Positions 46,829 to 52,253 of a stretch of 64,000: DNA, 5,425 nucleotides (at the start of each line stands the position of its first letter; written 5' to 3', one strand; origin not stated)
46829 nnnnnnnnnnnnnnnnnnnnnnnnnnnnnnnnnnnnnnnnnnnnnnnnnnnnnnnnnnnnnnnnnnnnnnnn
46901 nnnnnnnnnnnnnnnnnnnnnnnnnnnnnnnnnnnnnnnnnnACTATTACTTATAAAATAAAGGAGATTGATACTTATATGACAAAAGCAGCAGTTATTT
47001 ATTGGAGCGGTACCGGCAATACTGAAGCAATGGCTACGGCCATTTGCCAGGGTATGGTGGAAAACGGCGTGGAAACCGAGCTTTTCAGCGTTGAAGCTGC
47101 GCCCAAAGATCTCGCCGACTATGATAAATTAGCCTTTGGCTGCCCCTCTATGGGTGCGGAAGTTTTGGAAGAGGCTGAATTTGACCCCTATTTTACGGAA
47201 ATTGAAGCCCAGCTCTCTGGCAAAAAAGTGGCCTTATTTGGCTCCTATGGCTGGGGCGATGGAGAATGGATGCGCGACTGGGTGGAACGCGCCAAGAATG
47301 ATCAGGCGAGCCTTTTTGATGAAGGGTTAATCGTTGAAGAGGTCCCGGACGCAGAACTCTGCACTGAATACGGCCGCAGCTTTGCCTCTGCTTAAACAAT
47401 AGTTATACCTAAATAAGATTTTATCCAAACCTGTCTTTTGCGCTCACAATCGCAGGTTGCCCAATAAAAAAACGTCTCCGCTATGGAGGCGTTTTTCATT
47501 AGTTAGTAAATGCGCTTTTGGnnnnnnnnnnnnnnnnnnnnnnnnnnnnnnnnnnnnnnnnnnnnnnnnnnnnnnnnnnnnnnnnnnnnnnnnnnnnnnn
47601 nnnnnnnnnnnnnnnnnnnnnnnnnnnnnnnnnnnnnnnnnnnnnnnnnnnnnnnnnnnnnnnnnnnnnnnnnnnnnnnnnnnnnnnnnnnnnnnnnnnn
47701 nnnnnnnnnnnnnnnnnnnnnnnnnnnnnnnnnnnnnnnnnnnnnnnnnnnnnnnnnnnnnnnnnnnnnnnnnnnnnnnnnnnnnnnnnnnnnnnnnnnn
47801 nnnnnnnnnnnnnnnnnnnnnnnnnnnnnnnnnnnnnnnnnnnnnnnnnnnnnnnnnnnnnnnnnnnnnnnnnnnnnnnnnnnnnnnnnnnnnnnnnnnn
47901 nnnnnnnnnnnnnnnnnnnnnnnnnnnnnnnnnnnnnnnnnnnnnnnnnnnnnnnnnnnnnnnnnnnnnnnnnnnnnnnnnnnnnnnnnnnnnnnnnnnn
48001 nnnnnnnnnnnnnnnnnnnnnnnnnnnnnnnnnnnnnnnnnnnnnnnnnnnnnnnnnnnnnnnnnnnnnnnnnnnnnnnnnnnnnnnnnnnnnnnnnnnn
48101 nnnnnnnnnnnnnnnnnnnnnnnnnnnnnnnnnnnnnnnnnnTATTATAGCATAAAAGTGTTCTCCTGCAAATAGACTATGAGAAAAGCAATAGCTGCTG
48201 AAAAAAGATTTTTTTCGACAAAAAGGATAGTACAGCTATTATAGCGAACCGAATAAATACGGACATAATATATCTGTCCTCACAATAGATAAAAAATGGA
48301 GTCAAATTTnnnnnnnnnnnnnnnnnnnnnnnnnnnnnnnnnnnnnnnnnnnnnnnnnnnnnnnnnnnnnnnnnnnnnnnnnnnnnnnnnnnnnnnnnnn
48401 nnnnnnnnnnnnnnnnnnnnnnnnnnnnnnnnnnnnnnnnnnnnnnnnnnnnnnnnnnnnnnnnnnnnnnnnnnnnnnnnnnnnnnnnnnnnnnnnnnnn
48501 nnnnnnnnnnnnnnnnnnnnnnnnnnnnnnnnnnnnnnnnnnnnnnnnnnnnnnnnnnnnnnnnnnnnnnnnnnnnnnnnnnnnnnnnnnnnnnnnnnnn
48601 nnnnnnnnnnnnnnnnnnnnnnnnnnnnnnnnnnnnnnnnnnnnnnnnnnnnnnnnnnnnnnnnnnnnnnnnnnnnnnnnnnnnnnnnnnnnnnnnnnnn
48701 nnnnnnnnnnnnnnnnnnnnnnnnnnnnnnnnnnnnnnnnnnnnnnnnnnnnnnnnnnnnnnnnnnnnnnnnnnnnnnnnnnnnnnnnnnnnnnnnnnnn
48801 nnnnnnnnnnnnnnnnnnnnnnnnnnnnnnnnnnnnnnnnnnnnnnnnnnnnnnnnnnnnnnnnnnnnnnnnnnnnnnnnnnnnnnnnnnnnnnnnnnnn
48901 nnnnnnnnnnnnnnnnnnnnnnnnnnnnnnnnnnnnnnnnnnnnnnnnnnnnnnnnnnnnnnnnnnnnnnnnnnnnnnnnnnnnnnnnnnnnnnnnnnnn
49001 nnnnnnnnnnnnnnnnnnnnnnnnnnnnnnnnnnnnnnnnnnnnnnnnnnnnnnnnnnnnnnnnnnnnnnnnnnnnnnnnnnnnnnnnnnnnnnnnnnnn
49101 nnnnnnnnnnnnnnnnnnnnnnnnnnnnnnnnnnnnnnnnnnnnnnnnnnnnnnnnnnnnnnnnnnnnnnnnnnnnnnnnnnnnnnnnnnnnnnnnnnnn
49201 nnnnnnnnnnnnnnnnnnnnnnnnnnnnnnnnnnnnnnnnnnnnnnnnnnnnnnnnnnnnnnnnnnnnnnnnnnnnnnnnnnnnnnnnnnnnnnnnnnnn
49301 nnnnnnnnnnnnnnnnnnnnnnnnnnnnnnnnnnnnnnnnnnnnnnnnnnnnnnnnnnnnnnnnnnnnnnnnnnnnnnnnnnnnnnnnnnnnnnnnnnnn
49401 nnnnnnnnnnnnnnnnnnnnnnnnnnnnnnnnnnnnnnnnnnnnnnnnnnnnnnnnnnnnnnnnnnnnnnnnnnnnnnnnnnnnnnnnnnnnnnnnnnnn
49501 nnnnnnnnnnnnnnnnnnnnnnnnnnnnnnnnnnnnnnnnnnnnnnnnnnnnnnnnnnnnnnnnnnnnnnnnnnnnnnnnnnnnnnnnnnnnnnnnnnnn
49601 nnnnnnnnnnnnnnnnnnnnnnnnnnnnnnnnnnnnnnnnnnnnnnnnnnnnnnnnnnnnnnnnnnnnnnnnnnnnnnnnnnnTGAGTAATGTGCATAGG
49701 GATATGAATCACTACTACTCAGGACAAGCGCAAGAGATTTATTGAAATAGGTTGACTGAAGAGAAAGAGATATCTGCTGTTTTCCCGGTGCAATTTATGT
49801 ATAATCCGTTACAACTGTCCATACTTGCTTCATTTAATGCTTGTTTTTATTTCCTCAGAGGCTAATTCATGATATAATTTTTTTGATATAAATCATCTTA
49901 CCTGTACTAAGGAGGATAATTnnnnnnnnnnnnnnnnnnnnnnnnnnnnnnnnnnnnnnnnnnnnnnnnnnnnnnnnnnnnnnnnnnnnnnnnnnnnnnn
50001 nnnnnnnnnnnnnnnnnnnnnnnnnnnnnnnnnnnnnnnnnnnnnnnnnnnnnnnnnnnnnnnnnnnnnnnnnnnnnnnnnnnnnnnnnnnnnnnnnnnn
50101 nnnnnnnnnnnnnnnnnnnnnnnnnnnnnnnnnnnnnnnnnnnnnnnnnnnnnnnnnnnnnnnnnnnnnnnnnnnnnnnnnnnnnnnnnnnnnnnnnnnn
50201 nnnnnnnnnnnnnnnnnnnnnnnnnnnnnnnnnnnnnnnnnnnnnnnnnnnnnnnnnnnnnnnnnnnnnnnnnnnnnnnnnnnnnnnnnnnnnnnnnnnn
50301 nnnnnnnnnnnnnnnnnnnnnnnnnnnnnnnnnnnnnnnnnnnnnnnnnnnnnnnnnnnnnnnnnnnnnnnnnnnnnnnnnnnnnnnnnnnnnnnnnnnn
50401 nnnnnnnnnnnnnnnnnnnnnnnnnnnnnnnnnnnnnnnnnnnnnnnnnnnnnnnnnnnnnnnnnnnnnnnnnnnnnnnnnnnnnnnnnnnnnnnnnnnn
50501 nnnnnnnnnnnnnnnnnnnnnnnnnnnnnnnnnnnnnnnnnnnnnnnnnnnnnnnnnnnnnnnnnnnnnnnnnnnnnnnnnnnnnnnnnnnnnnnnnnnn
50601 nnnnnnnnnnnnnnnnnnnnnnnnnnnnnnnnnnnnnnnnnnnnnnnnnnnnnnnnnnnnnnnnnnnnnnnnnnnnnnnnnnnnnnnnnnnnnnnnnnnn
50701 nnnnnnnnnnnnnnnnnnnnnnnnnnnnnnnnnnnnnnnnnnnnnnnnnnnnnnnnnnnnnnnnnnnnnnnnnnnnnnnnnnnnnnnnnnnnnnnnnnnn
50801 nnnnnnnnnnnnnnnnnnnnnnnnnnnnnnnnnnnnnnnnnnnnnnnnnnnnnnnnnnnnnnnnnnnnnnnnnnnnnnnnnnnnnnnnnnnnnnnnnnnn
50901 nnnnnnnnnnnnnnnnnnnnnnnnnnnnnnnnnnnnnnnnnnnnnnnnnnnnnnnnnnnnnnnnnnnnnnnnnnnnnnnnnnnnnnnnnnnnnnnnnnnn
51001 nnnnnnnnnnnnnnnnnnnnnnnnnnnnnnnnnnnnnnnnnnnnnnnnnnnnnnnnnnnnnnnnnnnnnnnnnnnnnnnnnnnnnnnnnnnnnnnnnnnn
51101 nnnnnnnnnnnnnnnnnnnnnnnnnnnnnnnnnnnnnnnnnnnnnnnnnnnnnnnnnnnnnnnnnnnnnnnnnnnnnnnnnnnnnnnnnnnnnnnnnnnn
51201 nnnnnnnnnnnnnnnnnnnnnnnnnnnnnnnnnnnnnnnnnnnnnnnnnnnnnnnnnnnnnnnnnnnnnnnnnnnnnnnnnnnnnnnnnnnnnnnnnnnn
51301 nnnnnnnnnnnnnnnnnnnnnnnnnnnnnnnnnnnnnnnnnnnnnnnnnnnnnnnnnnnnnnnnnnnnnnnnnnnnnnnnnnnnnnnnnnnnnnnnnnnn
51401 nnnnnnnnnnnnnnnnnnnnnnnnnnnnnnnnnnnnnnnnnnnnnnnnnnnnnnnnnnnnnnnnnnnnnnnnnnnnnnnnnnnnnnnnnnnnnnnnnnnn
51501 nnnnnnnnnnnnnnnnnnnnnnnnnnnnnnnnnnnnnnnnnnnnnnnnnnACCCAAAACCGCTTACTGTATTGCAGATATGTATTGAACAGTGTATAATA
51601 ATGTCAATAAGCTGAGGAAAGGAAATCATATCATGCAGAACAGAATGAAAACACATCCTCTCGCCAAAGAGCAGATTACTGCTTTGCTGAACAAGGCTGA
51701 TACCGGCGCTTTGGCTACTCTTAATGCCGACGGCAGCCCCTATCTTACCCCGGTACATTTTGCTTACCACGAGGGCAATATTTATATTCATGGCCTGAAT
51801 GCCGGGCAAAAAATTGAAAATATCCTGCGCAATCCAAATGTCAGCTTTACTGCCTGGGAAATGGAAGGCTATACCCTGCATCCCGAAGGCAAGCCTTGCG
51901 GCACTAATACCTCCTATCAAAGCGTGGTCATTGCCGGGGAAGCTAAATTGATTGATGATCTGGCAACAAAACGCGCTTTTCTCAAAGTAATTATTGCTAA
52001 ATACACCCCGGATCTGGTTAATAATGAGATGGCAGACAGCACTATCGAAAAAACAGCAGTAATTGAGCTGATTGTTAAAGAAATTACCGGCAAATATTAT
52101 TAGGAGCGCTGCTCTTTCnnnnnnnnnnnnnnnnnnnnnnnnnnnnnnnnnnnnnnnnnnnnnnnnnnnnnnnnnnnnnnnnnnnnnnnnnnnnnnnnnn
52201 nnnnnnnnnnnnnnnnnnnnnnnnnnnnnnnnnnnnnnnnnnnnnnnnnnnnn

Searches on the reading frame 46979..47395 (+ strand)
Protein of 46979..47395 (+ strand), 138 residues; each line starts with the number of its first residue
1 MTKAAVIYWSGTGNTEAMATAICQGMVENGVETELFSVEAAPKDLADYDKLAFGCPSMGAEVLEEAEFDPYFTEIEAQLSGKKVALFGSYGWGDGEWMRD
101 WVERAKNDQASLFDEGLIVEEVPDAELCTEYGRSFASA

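Call 39: search_protein_families(library=pfam, proteins=[window:46979-47395:+], max_evalue=0.00001)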
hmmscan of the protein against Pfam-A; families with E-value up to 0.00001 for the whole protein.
window:46979-47395:+ (138 aa): 3 families
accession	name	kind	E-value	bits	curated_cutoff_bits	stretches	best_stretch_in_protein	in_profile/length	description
PF00258.30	Flavodoxin_1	-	3.1e-17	63.5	25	1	6-126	1-137/143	Flavodoxin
PF12641.12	Flavodoxin_3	-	2.3e-07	31.2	27.5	1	5-106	1-94/160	Flavodoxin domain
PF12724.12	Flavodoxin_5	-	3.1e-06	28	27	1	6-88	2-82/145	Flavodoxin domain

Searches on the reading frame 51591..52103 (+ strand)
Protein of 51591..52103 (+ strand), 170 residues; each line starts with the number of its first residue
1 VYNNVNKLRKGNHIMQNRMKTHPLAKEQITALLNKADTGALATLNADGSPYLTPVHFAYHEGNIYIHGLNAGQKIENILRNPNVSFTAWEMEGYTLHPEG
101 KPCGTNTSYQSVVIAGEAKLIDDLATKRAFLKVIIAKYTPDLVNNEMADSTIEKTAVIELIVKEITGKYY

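Call 39: search_protein_families(library=pfam, proteins=[window:51591-52103:+], max_evalue=0.00001)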
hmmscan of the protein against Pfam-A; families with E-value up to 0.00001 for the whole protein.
window:51591-52103:+ (170 aa): 2 families
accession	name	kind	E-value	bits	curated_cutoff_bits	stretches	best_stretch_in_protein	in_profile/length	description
PF12900.13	Pyridox_ox_2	-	1.5e-22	80.5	27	1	26-168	2-139/140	Pyridoxamine 5'-phosphate oxidase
PF01243.27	PNPOx_N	-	1.3e-17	64.7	28.1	1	26-166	2-117/120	Pyridoxamine 5'-phosphate oxidase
